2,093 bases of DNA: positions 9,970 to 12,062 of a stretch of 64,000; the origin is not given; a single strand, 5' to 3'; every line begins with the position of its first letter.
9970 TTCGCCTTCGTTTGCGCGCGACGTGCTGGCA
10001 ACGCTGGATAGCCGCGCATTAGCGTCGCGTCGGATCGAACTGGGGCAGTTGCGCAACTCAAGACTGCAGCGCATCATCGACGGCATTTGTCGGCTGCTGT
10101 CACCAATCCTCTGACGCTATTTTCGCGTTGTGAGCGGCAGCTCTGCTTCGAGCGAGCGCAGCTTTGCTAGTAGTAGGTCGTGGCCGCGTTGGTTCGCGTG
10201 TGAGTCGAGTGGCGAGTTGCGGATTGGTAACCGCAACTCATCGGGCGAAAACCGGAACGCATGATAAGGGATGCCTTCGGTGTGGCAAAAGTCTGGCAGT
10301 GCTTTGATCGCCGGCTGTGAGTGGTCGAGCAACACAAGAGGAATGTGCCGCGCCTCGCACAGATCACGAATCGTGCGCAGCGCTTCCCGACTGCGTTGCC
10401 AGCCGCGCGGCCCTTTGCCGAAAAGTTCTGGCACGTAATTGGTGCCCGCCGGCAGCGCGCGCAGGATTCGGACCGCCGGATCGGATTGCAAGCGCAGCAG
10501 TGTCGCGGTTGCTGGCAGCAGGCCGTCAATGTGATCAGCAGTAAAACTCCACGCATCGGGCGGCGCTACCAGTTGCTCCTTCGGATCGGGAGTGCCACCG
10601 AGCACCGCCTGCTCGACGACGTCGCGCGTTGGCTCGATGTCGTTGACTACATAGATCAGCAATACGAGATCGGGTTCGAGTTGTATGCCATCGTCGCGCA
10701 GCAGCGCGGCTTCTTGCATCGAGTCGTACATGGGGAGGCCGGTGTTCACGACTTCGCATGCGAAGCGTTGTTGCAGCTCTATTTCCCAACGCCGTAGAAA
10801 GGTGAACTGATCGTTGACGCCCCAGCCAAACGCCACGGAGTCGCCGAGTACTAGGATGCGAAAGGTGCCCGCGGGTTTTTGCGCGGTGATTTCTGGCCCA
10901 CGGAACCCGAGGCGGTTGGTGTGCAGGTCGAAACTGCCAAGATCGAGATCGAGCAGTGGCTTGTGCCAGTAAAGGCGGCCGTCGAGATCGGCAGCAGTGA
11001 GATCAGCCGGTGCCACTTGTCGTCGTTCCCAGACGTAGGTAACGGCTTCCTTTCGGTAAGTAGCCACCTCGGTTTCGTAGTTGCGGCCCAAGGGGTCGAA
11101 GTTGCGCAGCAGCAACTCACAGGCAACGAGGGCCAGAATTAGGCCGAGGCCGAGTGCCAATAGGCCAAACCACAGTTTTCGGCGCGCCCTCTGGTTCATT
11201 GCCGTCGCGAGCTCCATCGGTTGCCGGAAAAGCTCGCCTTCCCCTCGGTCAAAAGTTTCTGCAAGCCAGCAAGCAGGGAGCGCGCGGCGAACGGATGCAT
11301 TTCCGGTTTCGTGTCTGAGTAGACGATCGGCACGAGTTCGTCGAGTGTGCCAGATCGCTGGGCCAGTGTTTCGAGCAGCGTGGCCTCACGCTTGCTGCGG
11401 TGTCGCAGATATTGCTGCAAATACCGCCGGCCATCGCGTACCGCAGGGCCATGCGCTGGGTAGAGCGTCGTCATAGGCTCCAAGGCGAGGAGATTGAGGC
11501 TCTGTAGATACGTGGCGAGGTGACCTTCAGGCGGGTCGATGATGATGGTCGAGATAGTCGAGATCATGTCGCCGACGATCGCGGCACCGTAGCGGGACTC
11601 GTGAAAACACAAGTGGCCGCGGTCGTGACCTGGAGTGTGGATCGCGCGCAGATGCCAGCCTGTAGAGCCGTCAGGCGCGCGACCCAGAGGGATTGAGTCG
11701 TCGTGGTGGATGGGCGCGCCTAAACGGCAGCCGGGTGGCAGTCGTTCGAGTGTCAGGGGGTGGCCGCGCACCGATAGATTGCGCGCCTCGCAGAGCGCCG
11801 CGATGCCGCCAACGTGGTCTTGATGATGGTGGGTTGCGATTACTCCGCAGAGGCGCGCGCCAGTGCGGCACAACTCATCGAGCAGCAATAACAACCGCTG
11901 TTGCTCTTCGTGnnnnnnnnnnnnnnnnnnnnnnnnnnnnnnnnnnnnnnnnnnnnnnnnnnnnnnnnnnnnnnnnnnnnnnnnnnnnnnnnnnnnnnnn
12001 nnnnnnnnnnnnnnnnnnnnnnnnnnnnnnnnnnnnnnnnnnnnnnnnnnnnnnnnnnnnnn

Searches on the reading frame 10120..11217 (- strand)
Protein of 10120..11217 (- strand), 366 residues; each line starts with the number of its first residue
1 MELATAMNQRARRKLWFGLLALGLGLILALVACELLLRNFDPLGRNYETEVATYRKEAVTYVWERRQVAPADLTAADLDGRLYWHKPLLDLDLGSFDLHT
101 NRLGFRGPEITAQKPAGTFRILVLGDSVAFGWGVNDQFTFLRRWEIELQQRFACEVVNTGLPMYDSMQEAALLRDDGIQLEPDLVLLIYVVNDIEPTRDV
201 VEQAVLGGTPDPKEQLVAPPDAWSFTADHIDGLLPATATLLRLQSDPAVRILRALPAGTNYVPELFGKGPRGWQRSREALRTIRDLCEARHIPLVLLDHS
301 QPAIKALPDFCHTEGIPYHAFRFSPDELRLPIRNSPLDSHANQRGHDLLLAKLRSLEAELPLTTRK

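Call 6: search_protein_families(library=pfam, proteins=[window:10120-11217:-], max_evalue=0.01)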
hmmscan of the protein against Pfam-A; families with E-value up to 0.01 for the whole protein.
window:10120-11217:- (366 aa): 1 family
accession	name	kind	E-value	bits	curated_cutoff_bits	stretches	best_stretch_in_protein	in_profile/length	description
PF13472.12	Lipase_GDSL_2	-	5.9e-11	43.6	32.9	1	123-346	1-176/178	GDSL-like Lipase/Acylhydrolase family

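Call 7: search_protein_families(library=ncbifam, proteins=[window:10120-11217:-], max_evalue=0.01)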
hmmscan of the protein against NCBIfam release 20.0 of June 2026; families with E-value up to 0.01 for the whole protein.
window:10120-11217:- (366 aa): 2 families
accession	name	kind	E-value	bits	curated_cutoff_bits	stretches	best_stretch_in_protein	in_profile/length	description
NF047475.1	GDSL_LA_2490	hypoth_equivalog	7.4e-05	22.2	325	1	98-182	65-146/431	LA_2490 family SGNH/GDSL-type esterase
NF047474.1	GDSL_LA_2486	hypoth_equivalog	0.00051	19.4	300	1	95-148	63-114/326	LA_2486 family SGNH/GDSL-type esterase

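Call 27: find_homologous_proteins(query=window:10120-11199:-)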
Query window:10120-11199:- (360 aa): 302 proteins with E <= 0.001 among 8000 candidates; the best 120 are listed.
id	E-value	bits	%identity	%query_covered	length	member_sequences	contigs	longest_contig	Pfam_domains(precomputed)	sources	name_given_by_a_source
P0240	2.6e-240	815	99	100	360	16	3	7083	PF13472.13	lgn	-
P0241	7.8e-134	464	64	92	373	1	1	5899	PF13472.13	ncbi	-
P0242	2.1e-132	460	62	96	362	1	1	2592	PF13472.13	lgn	-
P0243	1.2e-130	454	61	94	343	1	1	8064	PF13472.13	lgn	-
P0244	2.0e-129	450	60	99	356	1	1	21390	PF13472.13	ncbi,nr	ncbi:MAG: SGNH/GDSL hydrolase family protein [Planctomycetes bacterium]|nr:SGNH/GDSL hydrolase famil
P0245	9.8e-128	444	60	95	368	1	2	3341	PF13472.13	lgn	-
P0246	1.1e-127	444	60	97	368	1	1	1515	PF13472.13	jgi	-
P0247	3.0e-127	443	61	96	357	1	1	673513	PF13472.13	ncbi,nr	ncbi:MAG: SGNH/GDSL hydrolase family protein [Planctomycetes bacterium]|nr:SGNH/GDSL hydrolase famil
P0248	5.3e-127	442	60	96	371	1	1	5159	PF13472.13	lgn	-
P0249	8.4e-127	441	60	95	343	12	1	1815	PF13472.13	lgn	-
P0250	3.2e-126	439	59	98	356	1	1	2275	PF13472.13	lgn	-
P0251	4.9e-126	439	61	91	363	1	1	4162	PF13472.13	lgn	-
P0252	5.9e-126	438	60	90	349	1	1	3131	PF13472.13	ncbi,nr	ncbi:MAG: SGNH/GDSL hydrolase family protein [Planctomycetes bacterium]|nr:SGNH/GDSL hydrolase famil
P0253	1.5e-124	434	61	91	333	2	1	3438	PF13472.13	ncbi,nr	ncbi:MAG: SGNH/GDSL hydrolase family protein [Planctomycetes bacterium]|nr:SGNH/GDSL hydrolase famil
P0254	3.0e-123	430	60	92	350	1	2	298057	PF13472.13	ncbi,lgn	-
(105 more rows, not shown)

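Call 28: find_encoding_contigs(protein=P0247, flank=8000, max_places=2)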
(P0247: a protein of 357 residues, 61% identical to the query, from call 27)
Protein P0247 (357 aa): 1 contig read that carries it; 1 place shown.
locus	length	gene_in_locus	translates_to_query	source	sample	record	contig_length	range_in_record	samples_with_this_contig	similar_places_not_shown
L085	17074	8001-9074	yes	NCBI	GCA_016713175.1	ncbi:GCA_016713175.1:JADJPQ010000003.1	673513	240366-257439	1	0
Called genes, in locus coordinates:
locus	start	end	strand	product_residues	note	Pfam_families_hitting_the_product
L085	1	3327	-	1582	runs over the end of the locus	PF13205:Big_5 (faint), PF18884:TSP3_bac (faint), PF17957:Big_7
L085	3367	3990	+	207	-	PF07638:Sigma70_ECF, PF04542:Sigma70_r2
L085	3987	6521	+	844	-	PF00069:Pkinase, PF07714:PK_Tyr_Ser-Thr, PF14559:TPR_19 (faint), PF13181:TPR_8 (faint), PF13424:TPR_12, PF00515:TPR_1 (weak), PF07719:TPR_2 (weak), PF13432:TPR_16 (weak), +3 more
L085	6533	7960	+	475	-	-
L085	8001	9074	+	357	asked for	PF13472:Lipase_GDSL_2 (weak)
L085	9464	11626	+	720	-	PF00932:LTD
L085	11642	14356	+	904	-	PF00069:Pkinase, PF07714:PK_Tyr_Ser-Thr, PF01636:APH, PF03781:FGE-sulfatase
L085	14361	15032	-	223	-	PF03544:TonB_C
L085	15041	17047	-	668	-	PF07715:Plug, PF00593:TonB_dep_Rec_b-barrel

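Call 29: find_encoding_contigs(protein=P0254, flank=8000, max_places=2)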
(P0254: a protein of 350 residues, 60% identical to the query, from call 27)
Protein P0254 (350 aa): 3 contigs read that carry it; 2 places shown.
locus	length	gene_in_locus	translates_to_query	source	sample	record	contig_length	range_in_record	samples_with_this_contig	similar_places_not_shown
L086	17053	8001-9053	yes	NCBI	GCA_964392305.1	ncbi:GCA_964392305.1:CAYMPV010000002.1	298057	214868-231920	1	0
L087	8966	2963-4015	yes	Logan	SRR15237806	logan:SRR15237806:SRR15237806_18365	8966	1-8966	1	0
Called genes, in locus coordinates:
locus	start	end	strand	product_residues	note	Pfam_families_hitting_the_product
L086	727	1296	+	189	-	-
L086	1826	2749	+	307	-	PF01839:FG-GAP (weak), PF14779:BBS1 (faint), PF13517:FG-GAP_3, PF01839:FG-GAP (weak), PF13517:FG-GAP_3, PF01839:FG-GAP (weak)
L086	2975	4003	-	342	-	-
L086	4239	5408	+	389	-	PF00438:S-AdoMet_synt_N, PF02772:S-AdoMet_synt_M, PF02773:S-AdoMet_synt_C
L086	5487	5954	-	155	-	-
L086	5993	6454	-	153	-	-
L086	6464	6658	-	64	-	-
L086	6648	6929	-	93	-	-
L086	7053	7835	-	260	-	PF03741:TerC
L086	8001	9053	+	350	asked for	PF13472:Lipase_GDSL_2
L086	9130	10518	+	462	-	PF01938:TRAM, PF05958:tRNA_U5-meth_tr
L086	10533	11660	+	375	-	PF01263:Aldose_epim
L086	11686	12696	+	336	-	PF03150:CCP_MauG, PF21419:RoxA-like_Cyt-c (weak)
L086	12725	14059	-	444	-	-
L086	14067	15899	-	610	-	PF00474:SSF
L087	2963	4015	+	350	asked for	PF13472:Lipase_GDSL_2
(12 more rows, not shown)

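Call 30: find_encoding_contigs(protein=P0241, flank=8000, max_places=2)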
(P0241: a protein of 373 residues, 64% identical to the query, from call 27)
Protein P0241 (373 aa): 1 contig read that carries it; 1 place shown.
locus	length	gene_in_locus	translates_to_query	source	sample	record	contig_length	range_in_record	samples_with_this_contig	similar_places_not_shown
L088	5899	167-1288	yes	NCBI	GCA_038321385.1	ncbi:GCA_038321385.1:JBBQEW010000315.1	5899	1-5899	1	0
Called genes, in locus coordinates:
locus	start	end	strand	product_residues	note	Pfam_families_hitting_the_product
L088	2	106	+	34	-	?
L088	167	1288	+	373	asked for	PF13472:Lipase_GDSL_2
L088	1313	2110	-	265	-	PF13469:Sulfotransfer_3, PF00685:Sulfotransfer_1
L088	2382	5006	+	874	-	PF02861:Clp_N, PF23569:NBD_SMAX1, PF00004:AAA, PF17871:AAA_lid_9, PF00004:AAA, PF07724:AAA_2, PF07728:AAA_5, PF10431:ClpB_D2-small, +12 more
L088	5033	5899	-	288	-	?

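Call 79: search_protein_families(library=pfam, proteins=[L085:6533-7960:+], max_evalue=0.1)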
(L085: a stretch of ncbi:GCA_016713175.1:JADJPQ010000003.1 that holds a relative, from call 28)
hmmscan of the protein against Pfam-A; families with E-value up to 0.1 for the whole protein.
L085:6533-7960:+ (475 aa): 0 families

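Call 80: find_encoding_contigs(protein=P0243, flank=8000, max_places=1)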
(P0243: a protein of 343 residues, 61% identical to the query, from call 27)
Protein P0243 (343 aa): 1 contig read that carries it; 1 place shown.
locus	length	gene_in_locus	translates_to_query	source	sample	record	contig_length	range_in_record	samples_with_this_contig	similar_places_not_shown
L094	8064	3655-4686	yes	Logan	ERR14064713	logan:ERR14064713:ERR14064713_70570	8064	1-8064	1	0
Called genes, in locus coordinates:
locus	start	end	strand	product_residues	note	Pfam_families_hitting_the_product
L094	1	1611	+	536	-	?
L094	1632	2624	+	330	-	PF00448:SRP54, PF13401:AAA_22 (weak)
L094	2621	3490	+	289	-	PF01656:CbiA, PF02374:ArsA_ATPase (weak), PF06564:CBP_BcsQ (faint), PF10609:ParA, PF13614:AAA_31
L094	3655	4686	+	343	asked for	PF13472:Lipase_GDSL_2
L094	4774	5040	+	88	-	-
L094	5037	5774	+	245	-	PF04542:Sigma70_r2, PF04539:Sigma70_r3 (weak), PF08281:Sigma70_r4_2, PF04545:Sigma70_r4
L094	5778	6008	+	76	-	-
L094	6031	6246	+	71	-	-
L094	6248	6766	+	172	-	-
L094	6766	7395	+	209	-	-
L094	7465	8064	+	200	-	?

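Call 81: find_encoding_contigs(protein=P0244, flank=8000, max_places=1)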
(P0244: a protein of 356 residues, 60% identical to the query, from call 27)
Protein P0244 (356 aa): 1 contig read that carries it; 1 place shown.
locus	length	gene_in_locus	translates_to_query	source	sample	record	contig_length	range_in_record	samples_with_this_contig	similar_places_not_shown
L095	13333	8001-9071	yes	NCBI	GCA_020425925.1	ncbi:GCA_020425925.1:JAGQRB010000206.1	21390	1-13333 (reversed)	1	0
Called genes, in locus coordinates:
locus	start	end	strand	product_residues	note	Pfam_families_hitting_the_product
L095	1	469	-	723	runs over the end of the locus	PF13418:Beta-prop_TYW4 (faint), PF24681:Kelch_KLHDC2_KLHL20_DRC7 (weak), PF24981:Beta-prop_ATRN-LZTR1 (faint), PF13415:Beta-prop_FBX42 (weak), PF24681:Kelch_KLHDC2_KLHL20_DRC7, PF13415:Beta-prop_FBX42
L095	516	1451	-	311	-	PF00389:2-Hacid_dh, PF02826:2-Hacid_dh_C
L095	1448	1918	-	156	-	PF00903:Glyoxalase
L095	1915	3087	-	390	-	PF02746:MR_MLE_N, PF13378:MR_MLE_C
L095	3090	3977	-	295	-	PF01261:AP_endonuc_2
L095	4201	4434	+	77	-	-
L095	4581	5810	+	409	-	-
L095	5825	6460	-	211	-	PF00583:Acetyltransf_1, PF13508:Acetyltransf_7 (weak), PF13673:Acetyltransf_10 (weak), PF13527:Acetyltransf_9 (faint)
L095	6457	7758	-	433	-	PF00155:Aminotran_1_2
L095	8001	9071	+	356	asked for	PF13472:Lipase_GDSL_2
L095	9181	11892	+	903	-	PF01839:FG-GAP (faint), PF13517:FG-GAP_3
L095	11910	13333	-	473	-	?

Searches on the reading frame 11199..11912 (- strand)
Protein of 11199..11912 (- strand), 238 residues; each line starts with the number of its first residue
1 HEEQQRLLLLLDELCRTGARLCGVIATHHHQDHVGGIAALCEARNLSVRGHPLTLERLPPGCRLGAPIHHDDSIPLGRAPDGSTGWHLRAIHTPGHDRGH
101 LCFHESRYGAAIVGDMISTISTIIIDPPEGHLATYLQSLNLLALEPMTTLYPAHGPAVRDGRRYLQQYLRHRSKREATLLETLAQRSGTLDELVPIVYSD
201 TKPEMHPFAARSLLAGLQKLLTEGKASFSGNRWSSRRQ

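Call 46: search_protein_families(library=ncbifam, proteins=[window:11199-11912:-], max_evalue=0.1)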
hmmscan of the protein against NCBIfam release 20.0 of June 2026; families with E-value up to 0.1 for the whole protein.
window:11199-11912:- (238 aa): 15 families
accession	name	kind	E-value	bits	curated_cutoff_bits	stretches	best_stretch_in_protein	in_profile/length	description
TIGR03413.1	GSH_gloB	equivalog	2.3e-14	53.4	200.8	1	11-154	34-164/248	hydroxyacylglutathione hydrolase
NF053820.1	MBLfold_Strvi7410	exception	6.9e-08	32.3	525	1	84-186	167-285/343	Strvi_7410 family MBL fold metallo-hydrolase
TIGR04558.1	SoxH_rel_PQQ_1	hypoth_equivalog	4.6e-07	29.2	300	1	85-171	146-229/285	quinoprotein relay system zinc metallohydrolase 1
NF007597.0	PRK10241.1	equivalog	1e-06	28.3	421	2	24-43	49-68/251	hydroxyacylglutathione hydrolase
TIGR04559.1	SoxH_rel_PQQ_2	hypoth_equivalog_domain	1.5e-05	24.6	280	1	16-46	63-93/283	quinoprotein relay system zinc metallohydrolase 2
NF012229.1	bla_class_B_core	domain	2.7e-05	24.3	100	1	9-62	40-92/139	metallo-beta-lactamase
NF033088.2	bla_subclass_B1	equivalog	0.0022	17.7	200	1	18-56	66-103/217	subclass B1 metallo-beta-lactamase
TIGR02651.1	RNase_Z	equivalog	0.0035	16.4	292.95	1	24-55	55-86/302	ribonuclease Z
NF047419.1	RNase_J1_RnjA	exception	0.0041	15.9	820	1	17-56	56-95/549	ribonuclease J1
NF041804.1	MBL_fold_SolJ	exception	0.0051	16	350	1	15-116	48-139/224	solanimycin biosynthesis MBL-fold hydrolase SolJ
NF041809.1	Avs1a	equivalog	0.017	13.9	420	1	9-43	35-69/387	AVAST type 1 anti-phage system MBL fold metallo-hydrolase Avs1a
NF000801.0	PRK00055.1-3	equivalog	0.02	14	252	1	24-55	57-88/307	ribonuclease Z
NF033105.1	bla_subclass_B3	equivalog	0.022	14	240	0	24-42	65-83/257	subclass B3 metallo-beta-lactamase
TIGR00649.1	MG423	subfamily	0.038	12.4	400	1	19-56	57-95/546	RNase J family beta-CASP ribonuclease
NF002553.0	PRK02113.1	equivalog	0.082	12.3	386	0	20-56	66-105/252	MBL fold metallo-hydrolase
